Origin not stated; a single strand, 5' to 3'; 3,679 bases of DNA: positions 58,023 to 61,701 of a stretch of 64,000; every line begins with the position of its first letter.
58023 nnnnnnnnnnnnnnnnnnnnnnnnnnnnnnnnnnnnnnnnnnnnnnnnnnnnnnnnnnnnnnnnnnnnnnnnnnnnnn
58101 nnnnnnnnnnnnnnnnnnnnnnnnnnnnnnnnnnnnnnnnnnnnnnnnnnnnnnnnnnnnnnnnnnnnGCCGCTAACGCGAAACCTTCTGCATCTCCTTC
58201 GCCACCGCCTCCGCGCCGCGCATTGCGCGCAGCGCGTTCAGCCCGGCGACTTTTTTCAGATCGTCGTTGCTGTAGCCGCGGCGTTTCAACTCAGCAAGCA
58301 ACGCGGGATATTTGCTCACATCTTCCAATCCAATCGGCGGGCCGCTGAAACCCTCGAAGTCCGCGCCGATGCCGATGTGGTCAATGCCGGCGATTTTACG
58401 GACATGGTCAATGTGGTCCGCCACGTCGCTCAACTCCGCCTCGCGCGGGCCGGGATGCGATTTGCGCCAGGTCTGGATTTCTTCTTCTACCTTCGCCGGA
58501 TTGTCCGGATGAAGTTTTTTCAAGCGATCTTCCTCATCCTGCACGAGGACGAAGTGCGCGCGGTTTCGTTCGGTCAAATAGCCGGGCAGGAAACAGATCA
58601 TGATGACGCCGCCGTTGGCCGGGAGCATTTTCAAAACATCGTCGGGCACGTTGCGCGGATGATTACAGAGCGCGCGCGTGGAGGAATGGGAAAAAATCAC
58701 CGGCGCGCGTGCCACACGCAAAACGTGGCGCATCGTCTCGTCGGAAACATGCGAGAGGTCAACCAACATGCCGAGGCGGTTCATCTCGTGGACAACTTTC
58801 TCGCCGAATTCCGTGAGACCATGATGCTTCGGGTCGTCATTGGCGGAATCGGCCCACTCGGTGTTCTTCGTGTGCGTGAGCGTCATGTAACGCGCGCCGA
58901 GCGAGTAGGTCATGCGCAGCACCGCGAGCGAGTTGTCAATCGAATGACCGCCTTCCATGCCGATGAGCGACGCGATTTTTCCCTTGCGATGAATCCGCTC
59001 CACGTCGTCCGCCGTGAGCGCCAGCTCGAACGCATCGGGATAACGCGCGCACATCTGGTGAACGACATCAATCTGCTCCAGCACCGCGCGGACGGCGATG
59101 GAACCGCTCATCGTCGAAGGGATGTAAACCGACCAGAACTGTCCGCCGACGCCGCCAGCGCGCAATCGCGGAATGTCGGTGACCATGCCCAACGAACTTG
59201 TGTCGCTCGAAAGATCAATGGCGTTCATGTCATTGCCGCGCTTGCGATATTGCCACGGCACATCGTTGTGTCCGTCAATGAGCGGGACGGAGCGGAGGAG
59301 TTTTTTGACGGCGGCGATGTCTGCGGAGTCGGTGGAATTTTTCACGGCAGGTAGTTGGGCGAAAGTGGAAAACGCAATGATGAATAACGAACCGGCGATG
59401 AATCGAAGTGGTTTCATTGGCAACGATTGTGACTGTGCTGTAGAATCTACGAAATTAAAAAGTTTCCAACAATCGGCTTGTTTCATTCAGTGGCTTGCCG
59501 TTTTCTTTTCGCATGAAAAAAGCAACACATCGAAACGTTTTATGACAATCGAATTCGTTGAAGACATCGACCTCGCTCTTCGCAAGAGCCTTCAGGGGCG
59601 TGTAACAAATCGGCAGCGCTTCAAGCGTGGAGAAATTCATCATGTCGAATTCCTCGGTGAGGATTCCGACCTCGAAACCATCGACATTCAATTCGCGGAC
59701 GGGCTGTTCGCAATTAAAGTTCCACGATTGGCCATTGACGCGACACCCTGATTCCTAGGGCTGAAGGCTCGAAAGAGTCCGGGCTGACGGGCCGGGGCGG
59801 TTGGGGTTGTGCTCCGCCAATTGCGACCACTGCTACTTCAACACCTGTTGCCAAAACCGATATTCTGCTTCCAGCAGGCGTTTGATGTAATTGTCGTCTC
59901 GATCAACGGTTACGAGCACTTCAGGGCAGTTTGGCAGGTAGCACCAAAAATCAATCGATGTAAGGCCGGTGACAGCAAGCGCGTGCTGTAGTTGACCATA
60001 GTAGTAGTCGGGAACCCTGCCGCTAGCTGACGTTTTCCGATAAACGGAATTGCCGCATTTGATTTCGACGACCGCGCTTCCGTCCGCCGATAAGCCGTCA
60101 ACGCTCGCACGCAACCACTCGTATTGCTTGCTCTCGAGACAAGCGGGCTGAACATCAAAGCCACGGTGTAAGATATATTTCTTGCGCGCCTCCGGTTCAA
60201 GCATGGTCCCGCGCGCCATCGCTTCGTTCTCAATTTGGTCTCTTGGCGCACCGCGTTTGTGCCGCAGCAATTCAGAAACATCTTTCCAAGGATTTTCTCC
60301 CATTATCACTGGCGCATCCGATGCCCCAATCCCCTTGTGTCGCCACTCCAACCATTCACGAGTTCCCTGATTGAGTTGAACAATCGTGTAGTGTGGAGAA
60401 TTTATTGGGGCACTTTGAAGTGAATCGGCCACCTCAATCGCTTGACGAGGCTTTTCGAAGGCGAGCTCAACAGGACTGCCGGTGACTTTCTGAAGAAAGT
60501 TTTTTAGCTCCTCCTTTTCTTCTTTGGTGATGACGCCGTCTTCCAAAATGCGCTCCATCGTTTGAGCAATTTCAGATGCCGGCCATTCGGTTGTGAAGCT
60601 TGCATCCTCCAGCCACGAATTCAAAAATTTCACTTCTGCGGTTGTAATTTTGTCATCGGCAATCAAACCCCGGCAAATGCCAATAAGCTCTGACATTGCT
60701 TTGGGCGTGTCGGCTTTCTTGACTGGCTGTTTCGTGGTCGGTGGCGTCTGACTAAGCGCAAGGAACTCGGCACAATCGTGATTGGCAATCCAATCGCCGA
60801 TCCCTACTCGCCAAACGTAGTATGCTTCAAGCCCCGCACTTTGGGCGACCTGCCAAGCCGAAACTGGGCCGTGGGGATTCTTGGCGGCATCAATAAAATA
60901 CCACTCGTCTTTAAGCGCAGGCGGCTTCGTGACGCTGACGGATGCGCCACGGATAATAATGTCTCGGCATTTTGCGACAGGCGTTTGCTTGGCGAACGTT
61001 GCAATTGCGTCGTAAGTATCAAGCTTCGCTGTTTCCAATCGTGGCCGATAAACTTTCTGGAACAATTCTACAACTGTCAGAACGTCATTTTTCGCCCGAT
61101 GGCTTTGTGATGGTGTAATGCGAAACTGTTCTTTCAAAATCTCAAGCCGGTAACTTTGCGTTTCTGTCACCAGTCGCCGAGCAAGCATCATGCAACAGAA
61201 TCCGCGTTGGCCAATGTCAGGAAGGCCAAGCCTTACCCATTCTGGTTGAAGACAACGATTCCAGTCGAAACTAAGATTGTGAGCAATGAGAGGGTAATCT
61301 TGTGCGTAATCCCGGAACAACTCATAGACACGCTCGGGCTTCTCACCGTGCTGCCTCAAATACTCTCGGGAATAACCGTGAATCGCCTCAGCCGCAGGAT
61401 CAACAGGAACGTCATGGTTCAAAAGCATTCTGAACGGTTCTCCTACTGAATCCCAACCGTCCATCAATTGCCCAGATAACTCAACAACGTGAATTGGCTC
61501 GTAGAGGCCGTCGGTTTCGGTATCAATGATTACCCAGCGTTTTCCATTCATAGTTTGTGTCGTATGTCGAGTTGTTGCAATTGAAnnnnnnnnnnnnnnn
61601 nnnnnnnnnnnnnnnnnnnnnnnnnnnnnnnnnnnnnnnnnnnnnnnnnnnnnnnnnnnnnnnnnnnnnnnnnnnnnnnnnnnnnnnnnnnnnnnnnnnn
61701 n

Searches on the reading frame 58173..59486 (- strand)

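Call 59: search_protein_families(library=pfam, proteins=[window:58173-59486:-], max_evalue=0.0001)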
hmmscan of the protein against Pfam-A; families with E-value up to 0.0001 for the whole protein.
window:58173-59486:- (437 aa): 1 family
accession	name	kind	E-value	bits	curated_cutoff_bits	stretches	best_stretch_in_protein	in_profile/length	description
PF01244.27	Peptidase_M19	-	1.1e-119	399.7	26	1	63-423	2-318/319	Membrane dipeptidase (Peptidase family M19)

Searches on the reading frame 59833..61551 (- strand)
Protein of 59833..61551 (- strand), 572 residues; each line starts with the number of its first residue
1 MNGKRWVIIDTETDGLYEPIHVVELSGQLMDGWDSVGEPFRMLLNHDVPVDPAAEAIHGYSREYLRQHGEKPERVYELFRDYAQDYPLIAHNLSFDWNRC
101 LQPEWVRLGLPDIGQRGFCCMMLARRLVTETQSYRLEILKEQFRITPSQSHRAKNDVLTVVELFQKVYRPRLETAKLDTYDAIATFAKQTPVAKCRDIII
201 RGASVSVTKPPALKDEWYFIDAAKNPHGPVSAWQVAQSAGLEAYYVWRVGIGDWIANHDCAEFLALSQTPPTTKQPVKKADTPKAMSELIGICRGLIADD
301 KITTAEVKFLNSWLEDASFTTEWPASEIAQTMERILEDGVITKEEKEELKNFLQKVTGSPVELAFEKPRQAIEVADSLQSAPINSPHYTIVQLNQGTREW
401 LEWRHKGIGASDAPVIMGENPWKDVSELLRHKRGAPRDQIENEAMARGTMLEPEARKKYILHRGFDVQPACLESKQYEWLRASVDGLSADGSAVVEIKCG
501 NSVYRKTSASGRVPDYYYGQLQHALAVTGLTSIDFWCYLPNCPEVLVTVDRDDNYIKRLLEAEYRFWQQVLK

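Call 59: search_protein_families(library=pfam, proteins=[window:59833-61551:-], max_evalue=0.0001)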
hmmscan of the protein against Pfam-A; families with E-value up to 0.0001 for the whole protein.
window:59833-61551:- (572 aa): 2 families
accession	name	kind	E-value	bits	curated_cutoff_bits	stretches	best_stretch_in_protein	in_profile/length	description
PF09588.16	YqaJ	-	3.5e-28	99.2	22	1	399-530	1-149/150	YqaJ-like viral recombinase domain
PF00929.31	RNase_T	-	1e-11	46.1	24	1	7-164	1-164/164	Exonuclease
